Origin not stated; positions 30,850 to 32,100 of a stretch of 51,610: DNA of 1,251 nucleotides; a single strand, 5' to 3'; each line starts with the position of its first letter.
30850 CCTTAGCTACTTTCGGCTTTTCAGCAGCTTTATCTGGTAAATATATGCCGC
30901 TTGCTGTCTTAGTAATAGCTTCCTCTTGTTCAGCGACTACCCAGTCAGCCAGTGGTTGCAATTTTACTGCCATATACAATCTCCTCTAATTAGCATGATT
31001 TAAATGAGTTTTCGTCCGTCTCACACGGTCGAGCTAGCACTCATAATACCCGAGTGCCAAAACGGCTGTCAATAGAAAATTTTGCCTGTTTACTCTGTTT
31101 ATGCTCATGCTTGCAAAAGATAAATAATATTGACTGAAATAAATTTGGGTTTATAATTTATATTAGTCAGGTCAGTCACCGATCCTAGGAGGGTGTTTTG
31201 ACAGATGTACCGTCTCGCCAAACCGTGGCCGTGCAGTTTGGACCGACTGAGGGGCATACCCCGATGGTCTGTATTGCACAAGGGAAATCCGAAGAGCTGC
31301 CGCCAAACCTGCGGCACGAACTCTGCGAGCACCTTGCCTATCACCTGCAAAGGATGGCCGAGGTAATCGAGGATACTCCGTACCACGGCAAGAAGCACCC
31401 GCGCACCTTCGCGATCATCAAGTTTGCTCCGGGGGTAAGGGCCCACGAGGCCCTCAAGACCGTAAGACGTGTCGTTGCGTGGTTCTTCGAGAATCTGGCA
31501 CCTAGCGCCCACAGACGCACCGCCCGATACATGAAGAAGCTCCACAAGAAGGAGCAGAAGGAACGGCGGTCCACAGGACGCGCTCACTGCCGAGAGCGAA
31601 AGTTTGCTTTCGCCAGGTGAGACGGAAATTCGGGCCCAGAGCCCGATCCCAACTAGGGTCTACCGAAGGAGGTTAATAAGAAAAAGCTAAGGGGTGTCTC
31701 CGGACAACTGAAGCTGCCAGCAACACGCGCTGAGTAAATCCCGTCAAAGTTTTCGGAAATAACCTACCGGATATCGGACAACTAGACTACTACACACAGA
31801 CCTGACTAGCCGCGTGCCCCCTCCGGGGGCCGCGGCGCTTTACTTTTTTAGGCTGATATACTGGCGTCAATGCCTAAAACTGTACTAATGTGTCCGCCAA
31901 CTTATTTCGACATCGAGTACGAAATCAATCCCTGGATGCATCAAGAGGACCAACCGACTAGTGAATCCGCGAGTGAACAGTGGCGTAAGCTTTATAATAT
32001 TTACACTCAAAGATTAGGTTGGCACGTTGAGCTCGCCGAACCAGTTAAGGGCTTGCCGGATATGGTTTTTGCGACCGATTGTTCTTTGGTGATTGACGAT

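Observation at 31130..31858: G+C-rich, codon-usage-foreign ORFan transcription unit wedged between the groESL promoter and an amidinotransferase gene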

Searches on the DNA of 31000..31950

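Call 4: search_rna_families(source=window, start=31000, end=31950, threshold=evalue, max_evalue=10, show_alignments=3)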
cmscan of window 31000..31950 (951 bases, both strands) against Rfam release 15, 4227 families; matches with E-value up to 10: 0.
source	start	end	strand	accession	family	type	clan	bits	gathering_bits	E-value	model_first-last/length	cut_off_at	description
